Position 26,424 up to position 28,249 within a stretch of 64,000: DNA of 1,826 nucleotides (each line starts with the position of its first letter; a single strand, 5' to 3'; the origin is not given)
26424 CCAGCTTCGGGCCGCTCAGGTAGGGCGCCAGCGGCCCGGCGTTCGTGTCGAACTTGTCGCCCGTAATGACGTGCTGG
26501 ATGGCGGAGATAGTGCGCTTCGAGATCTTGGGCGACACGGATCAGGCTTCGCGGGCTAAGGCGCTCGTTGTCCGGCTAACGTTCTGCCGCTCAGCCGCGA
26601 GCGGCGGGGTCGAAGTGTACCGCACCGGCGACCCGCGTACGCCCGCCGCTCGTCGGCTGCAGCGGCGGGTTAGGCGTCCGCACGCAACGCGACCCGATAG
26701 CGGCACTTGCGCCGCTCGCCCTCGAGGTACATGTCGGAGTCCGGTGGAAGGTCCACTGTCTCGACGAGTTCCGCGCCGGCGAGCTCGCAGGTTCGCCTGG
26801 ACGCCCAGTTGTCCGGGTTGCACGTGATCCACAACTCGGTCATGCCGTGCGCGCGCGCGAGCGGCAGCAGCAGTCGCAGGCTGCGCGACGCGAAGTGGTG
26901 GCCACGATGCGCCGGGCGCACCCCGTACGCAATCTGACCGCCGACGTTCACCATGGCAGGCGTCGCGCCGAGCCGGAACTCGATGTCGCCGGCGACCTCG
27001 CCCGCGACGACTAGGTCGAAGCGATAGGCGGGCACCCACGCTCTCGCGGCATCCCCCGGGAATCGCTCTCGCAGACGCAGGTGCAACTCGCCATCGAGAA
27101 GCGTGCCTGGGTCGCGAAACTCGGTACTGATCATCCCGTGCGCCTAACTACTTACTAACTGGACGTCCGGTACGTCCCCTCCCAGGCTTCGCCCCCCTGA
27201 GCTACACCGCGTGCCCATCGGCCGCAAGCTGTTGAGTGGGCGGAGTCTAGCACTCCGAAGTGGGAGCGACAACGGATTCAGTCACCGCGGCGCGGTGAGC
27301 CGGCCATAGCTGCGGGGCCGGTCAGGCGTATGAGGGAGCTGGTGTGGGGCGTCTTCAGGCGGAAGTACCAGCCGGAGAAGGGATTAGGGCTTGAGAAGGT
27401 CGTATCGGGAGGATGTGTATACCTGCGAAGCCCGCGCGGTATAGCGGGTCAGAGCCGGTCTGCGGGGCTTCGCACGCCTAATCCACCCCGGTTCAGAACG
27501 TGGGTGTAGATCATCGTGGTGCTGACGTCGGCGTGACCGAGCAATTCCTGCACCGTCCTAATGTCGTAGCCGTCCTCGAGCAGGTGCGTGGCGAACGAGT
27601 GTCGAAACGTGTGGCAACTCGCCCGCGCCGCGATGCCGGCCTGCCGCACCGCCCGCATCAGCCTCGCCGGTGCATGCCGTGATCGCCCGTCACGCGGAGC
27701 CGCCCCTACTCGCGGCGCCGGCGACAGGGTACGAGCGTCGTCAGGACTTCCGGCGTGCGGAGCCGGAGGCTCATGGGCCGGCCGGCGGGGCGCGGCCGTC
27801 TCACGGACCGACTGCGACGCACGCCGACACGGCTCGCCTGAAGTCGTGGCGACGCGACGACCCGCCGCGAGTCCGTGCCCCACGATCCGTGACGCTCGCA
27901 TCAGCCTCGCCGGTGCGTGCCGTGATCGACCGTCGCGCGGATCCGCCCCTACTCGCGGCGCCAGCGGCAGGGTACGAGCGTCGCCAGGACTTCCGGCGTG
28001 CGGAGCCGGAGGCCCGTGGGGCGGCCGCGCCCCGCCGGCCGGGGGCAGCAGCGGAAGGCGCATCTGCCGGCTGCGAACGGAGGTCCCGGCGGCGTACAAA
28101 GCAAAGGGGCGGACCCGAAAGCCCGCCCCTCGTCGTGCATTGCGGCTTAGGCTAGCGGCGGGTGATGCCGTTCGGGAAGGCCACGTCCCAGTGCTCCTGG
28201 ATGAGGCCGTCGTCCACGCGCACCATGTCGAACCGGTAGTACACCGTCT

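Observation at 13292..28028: A ~14.7-kb sedentary chromosomal integron (18 attC sites, ~19 cassettes) between a fabH-like gene and a SnoaL-like gene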

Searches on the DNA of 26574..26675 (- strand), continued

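Call 65: search_with_rna_model(model_id=R1, sources=[window, L089, L085, L086, L087], max_evalue=0.001, make_alignment=true)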
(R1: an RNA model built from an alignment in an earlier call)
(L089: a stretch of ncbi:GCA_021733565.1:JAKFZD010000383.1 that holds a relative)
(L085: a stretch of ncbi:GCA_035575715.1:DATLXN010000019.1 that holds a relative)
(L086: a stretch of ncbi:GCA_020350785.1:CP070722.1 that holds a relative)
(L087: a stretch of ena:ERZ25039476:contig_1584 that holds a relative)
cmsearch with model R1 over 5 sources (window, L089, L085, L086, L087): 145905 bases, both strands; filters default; matches with E-value up to 0.001: 31.
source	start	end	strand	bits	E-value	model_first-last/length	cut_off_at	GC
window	25597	25671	-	87.2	2.4e-18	1-75/75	no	0.71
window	17921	17992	-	75.7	1.4e-15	1-75/75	no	0.65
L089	17583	17657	-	70.4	2.6e-14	1-75/75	no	0.72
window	22542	22630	-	68.4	8.1e-14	1-75/75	no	0.67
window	24959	25030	-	68.2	9.2e-14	1-75/75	no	0.68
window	21058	21130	-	66.8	2e-13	1-75/75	no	0.71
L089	16502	16590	-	66.7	2e-13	1-75/75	no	0.7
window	20031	20104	-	66.7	2.1e-13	1-75/75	no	0.62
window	21717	21788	-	62.7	1.9e-12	1-75/75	no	0.69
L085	7530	7603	-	61.6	3.5e-12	1-75/75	no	0.73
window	26574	26675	-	56.3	6.8e-11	1-75/75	no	0.75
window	18670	18753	-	54.2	2.1e-10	1-75/75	no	0.67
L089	15039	15112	-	53.8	2.6e-10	1-75/75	no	0.69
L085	8283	8359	-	50.2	2e-09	1-75/75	no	0.7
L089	13839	13964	-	48.5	4.9e-09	1-75/75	no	0.71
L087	9197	9257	-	48.2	6e-09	1-75/75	no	0.72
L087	8645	8740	-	45.3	3e-08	1-75/75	no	0.69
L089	12240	12321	-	44.5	4.5e-08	1-75/75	no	0.6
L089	16996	17107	-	43.8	6.9e-08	1-75/75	no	0.75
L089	12762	12820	-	40.5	4.2e-07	1-75/75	no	0.69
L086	10887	11048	+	39.2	8.7e-07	1-75/75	no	0.6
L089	14390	14498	-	38.4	1.4e-06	1-75/75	no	0.72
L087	7342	7439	-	35.3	7.7e-06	1-75/75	no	0.63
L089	13263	13360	-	33.4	2.2e-05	1-75/75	no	0.69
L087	7073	7147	-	27.1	0.00071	1-75/75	no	0.73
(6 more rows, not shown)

Alignment A2: 31 matches aligned to the model, 240 columns, each read 5' to 3' on its own strand. Consensus structure (alignment columns), stored with it:
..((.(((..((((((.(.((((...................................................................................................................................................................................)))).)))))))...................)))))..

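Call 76: search_with_rna_model(model_id=R1, sources=[L090, L091, L092, L093], max_evalue=1, filters=off)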
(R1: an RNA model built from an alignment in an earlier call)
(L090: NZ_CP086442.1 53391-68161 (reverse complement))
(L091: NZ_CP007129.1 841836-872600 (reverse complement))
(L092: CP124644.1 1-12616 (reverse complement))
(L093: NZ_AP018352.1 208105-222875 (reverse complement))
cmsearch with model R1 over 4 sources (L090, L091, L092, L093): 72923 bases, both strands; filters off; matches with E-value up to 1: 41.
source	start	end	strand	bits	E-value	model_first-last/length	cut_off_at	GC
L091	19645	19741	+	44.8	2e-08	1-75/75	no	0.64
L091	26209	26306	+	44.6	2.1e-08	1-75/75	no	0.66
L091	19295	19393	+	43.2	4.8e-08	1-75/75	no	0.66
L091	17454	17551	+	41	1.6e-07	1-75/75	no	0.61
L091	18792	18887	+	40.3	2.3e-07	1-75/75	no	0.64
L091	20355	20450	+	38.9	5e-07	1-75/75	no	0.62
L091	25614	25709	+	38.7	5.7e-07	1-75/75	no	0.66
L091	29085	29182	+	38.5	6.5e-07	1-75/75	no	0.68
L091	17037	17132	+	38.2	7.7e-07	1-75/75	no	0.6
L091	20986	21082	+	37.3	1.2e-06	1-75/75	no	0.66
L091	29655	29751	+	36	2.6e-06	1-75/75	no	0.64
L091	27355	27451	+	35.9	2.8e-06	1-75/75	no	0.61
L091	23607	23702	+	35.5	3.3e-06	1-75/75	no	0.66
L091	28641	28737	+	35.5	3.3e-06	1-75/75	no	0.64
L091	28301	28397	+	35.4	3.5e-06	1-75/75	no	0.64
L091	22766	22862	+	35.4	3.6e-06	1-75/75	no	0.65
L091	26587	26683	+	35.4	3.6e-06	1-75/75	no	0.65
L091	16433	16528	+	34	7.9e-06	1-75/75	no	0.66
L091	27832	27927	+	33.7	9.1e-06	1-75/75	no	0.66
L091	21935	22064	+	33.1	1.3e-05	1-75/75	no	0.65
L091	18288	18385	+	32.1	2.2e-05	1-75/75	no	0.64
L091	24258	24353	+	31.2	3.6e-05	1-75/75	no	0.6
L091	22391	22485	+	30.2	6.4e-05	1-75/75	no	0.6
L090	6073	6158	-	29.2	0.00011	1-75/75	no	0.49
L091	17879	17972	+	29.1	0.00012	1-75/75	no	0.61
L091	25017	25112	+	28.8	0.00014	1-75/75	no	0.66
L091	30090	30186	+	27.9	0.00023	1-75/75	no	0.63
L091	21340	21469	+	25.6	0.00083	1-75/75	no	0.63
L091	23607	23689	-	18.4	0.044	1-75/75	no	0.67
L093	5022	5091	-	16.5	0.12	1-75/75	no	0.57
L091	27355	27451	-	15.3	0.25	1-75/75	no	0.61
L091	26209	26293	-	15.2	0.26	1-75/75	no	0.69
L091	25614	25709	-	15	0.29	1-75/75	no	0.66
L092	6049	6160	-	14.8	0.33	1-75/75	no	0.51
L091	2809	2905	+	14.3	0.44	1-75/75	no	0.78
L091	23155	23218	-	13.4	0.7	1-75/75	no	0.77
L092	4847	4894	-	13.2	0.8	1-75/75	no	0.65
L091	19295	19393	-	13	0.89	1-75/75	no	0.66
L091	19645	19741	-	13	0.91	1-75/75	no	0.64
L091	12493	12556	+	12.8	0.97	1-75/75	no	0.77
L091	6886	6978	-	12.8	0.98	1-75/75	no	0.75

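Call 81: search_with_rna_model(model_id=R1, sources=[L094, L095, L096, L097, L098, L099, L100, L101, L102, L103, L104, L105, L106, L107, L108, L109, L110, L111, L112, L113, L114, L115, L116, L117, L118, L119, L120, L121, L122, L123, L124, L125, L126, L127, L128, L129, L130, L131, L132, L133, L134, L135, L136, L137, L138, L139, L140, L141, L142, L143, L144, L145, L146, L147, L148, L149, L150, L151, L152, L153, L154, L155, L156, L157, L158, L159, L160, L161, L162, L163, L164, L165, L166, L167, L168, L169, L170, L171, L172, L173], max_evalue=0.01)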
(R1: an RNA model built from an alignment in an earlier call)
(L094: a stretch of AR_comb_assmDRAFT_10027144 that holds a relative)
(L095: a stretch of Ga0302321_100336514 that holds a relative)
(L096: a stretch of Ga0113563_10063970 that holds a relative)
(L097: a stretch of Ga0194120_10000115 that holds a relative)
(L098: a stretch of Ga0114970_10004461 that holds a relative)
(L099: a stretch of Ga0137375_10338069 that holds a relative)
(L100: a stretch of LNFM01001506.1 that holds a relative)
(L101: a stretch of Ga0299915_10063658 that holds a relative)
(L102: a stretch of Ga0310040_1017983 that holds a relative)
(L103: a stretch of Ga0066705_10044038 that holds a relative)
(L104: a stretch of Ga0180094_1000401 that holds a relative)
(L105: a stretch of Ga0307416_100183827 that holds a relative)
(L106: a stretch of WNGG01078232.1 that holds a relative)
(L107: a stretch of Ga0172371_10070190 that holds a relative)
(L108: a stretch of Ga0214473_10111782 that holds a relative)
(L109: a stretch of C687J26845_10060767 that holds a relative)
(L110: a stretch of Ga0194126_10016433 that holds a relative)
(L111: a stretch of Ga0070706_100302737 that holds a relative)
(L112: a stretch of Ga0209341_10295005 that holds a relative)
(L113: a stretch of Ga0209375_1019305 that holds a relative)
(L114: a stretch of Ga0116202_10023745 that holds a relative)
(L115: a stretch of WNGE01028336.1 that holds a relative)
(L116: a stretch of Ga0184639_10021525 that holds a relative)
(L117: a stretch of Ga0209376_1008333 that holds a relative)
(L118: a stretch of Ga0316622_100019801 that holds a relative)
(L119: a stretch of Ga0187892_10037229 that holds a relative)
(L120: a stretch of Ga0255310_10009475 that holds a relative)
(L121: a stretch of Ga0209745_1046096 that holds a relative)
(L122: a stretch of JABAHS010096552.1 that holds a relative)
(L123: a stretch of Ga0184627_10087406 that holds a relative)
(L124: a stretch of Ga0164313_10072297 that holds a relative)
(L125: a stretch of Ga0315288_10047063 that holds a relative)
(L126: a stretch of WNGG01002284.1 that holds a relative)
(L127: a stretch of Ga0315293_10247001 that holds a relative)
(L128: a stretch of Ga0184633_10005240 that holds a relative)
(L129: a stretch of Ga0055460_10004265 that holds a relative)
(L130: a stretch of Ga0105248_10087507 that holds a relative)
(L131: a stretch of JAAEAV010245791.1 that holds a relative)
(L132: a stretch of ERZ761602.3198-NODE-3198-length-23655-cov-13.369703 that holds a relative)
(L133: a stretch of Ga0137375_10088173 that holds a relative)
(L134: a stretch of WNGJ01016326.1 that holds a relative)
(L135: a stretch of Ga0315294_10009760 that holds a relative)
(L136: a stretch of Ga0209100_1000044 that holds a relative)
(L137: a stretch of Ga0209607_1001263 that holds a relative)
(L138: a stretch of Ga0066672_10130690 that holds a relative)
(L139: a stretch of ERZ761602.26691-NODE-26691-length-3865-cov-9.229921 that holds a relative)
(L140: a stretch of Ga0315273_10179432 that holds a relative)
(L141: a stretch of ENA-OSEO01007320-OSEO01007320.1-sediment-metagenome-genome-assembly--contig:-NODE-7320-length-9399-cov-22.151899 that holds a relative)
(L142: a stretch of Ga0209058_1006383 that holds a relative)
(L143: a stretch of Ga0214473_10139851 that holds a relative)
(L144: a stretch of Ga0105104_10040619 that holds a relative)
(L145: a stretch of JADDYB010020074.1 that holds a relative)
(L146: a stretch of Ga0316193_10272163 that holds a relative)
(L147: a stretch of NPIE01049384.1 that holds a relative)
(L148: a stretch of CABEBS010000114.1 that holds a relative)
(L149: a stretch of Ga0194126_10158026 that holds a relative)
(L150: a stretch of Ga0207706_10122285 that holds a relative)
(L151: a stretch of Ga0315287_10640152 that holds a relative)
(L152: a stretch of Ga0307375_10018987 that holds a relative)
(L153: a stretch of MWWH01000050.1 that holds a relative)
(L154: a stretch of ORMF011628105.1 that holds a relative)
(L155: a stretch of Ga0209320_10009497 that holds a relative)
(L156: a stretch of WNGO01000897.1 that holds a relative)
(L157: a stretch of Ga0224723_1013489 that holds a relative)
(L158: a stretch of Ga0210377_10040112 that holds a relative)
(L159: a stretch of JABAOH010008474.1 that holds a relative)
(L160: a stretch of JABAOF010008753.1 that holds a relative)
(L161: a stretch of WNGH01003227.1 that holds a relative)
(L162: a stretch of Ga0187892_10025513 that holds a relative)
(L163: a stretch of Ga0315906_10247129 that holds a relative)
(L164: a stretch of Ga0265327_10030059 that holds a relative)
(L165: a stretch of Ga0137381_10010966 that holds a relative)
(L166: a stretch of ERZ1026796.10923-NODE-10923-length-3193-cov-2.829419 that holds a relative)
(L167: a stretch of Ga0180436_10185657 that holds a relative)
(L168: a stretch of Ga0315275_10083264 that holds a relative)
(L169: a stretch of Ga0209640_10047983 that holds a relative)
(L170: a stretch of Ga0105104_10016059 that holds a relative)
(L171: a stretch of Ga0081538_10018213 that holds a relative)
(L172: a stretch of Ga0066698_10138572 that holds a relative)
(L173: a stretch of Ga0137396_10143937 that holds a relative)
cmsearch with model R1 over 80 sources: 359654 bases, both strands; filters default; matches with E-value up to 0.01: 54.
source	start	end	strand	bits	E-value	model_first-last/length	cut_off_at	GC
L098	7741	7813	+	60.8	1.4e-11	1-75/75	no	0.71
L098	8432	8504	+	60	2.1e-11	1-75/75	no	0.71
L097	82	151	-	58.7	4.4e-11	1-75/75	no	0.67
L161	8797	8889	+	54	5.8e-10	1-75/75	no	0.72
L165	4035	4127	+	54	5.8e-10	1-75/75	no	0.72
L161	9212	9304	+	53.9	6.3e-10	1-75/75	no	0.66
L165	4450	4542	+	53.9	6.3e-10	1-75/75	no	0.66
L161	9871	9964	+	53.7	6.9e-10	1-75/75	no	0.7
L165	5109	5202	+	53.7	6.9e-10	1-75/75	no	0.7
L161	7557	7650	+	52.9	1.1e-09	1-75/75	no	0.71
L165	2795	2888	+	52.9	1.1e-09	1-75/75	no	0.71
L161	11482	11575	+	52.6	1.2e-09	1-75/75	no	0.72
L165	6720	6813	+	52.6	1.2e-09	1-75/75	no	0.72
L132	10750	10818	+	50.4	4.2e-09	1-75/75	no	0.67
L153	4022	4125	-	50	5.5e-09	1-75/75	no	0.62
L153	3270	3356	-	49.4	7.4e-09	1-75/75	no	0.68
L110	7947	8003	+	49.1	9e-09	1-75/75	no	0.65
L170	2970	3051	+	48.6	1.2e-08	1-75/75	no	0.66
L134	7440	7541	+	47.9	1.7e-08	1-75/75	no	0.57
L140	2713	2829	+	47.2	2.5e-08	1-75/75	no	0.74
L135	4825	4908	+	46.7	3.3e-08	1-75/75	no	0.67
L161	10706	10798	+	46.1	4.7e-08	1-75/75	no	0.7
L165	5944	6036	+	46.1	4.7e-08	1-75/75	no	0.7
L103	1975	2067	+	44.1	1.4e-07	1-75/75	no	0.72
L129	2403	2478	+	41.6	5.6e-07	1-75/75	no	0.62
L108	2188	2285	+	41.3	6.7e-07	1-75/75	no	0.72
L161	8218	8309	+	40.8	8.9e-07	1-75/75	no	0.74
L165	3456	3547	+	40.8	8.9e-07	1-75/75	no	0.74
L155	655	756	-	40.4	1.1e-06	1-75/75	no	0.69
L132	7504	7575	+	39.3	2.1e-06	1-75/75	no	0.69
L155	1245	1344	-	36.7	8.7e-06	1-75/75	no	0.66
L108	2934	3030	+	36.5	9.7e-06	1-75/75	no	0.7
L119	2951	3023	+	36.2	1.1e-05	1-75/75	no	0.74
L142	7438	7536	+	36.2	1.1e-05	1-75/75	no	0.66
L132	8194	8265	+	35.9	1.3e-05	1-75/75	no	0.71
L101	2468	2551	+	35.8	1.4e-05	1-75/75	no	0.75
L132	11849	11915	+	35.5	1.7e-05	1-75/75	no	0.72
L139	975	1084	-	35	2.2e-05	1-75/75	no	0.6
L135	6300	6377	+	33.7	4.4e-05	1-75/75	no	0.67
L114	3117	3182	+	32.2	0.00011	1-75/75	no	0.73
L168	2174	2338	+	32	0.00012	1-75/75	no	0.7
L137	3121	3189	-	31.8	0.00013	1-75/75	no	0.71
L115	4942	5004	+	31.6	0.00014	1-75/75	no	0.73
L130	3180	3279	+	31.3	0.00018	1-75/75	no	0.63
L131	412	536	-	30.1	0.00034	1-75/75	no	0.54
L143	73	140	-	29.6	0.00043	1-75/75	no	0.62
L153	1738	1824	-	28.1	0.001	1-75/75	no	0.59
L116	2850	2940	+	28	0.0011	1-75/75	no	0.73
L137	3849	3908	-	27.6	0.0013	1-75/75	no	0.67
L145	1416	1512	+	27.5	0.0014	1-75/75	no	0.8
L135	2091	2161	-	27.4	0.0015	1-75/75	no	0.55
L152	4653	4765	+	24.7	0.0065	1-75/75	no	0.53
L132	11351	11451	+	24.2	0.0087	1-75/75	no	0.66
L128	664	792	-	24.1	0.0092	1-75/75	no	0.6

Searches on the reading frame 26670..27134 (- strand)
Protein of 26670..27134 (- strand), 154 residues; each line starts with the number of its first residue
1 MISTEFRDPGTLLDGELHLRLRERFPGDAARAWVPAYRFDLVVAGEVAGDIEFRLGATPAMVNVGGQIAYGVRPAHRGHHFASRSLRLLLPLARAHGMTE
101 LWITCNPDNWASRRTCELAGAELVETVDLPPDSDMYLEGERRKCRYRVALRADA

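Call 11: search_protein_families(library=pfam, proteins=[window:26670-27134:-], max_evalue=0.01)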
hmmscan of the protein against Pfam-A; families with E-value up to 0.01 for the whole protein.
window:26670-27134:- (154 aa): 2 families
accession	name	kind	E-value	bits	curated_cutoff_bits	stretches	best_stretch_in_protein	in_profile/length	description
PF13302.13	Acetyltransf_3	-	8.3e-08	33.5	25.4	1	37-121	54-137/138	Acetyltransferase (GNAT) domain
PF00583.31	Acetyltransf_1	-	9.6e-07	29.5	20.7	1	28-116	31-111/116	Acetyltransferase (GNAT) family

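Call 70: search_protein_families(library=padloc, proteins=[window:26670-27134:-], max_evalue=0.001)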
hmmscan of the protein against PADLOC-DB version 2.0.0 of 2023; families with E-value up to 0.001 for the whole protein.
window:26670-27134:- (154 aa): 0 families

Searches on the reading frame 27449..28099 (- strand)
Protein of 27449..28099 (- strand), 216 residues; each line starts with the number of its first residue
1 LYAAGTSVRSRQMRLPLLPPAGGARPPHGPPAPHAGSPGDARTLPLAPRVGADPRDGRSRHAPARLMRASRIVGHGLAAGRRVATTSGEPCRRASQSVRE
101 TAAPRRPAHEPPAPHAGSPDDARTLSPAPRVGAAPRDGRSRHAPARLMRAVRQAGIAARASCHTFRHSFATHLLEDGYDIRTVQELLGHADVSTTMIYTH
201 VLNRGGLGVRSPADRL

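Call 12: search_protein_families(library=pfam, proteins=[window:27449-28099:-], max_evalue=0.01)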
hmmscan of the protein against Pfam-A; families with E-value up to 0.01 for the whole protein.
window:27449-28099:- (216 aa): 1 family
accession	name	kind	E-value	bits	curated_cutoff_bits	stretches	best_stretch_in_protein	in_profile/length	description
PF00589.27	Phage_integrase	-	6.6e-20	72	27.1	1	142-202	109-169/172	Phage integrase family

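Call 21: search_protein_families(library=ncbifam, proteins=[window:27449-28099:-], max_evalue=0.001)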
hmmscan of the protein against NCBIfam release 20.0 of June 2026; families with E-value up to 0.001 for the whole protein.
window:27449-28099:- (216 aa): 11 families
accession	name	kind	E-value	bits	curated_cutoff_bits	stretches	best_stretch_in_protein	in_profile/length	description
TIGR02249.1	integrase_gron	subfamily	3.6e-35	121.8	265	1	144-216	243-315/315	integron integrase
NF011946.0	PRK15417.1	equivalog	5.6e-27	94.8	435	1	126-215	239-329/337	integron integrase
NF001399.0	PRK00283.1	subfamily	1.6e-23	83.4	279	1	145-203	226-285/300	tyrosine recombinase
TIGR02225.1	recomb_XerD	equivalog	1.8e-23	83.3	329.6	1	146-203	219-276/290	site-specific tyrosine recombinase XerD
TIGR02224.1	recomb_XerC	equivalog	9.6e-23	81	335.15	1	141-201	217-277/295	tyrosine recombinase XerC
NF040815.2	recomb_XerA_Arch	equivalog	3.6e-20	72.6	220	1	149-201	202-254/263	site-specific tyrosine recombinase/integron integrase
NF002331.0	PRK01287.1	subfamily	9e-17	61.1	371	1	148-201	258-312/365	site-specific tyrosine recombinase XerC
NF003462.0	PRK05084.1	equivalog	1e-09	37.6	267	1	158-203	301-346/360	tyrosine recombinase XerS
NF007371.0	PRK09871.1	subfamily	8.1e-06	25.5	222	1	140-200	112-173/198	tyrosine-type DNA invertase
NF007370.0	PRK09870.1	subfamily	0.0001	22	221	1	150-200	128-178/200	tyrosine-type DNA invertase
NF041502.1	integrase_1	equivalog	0.00074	18.4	350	1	159-201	318-360/484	site-specific integrase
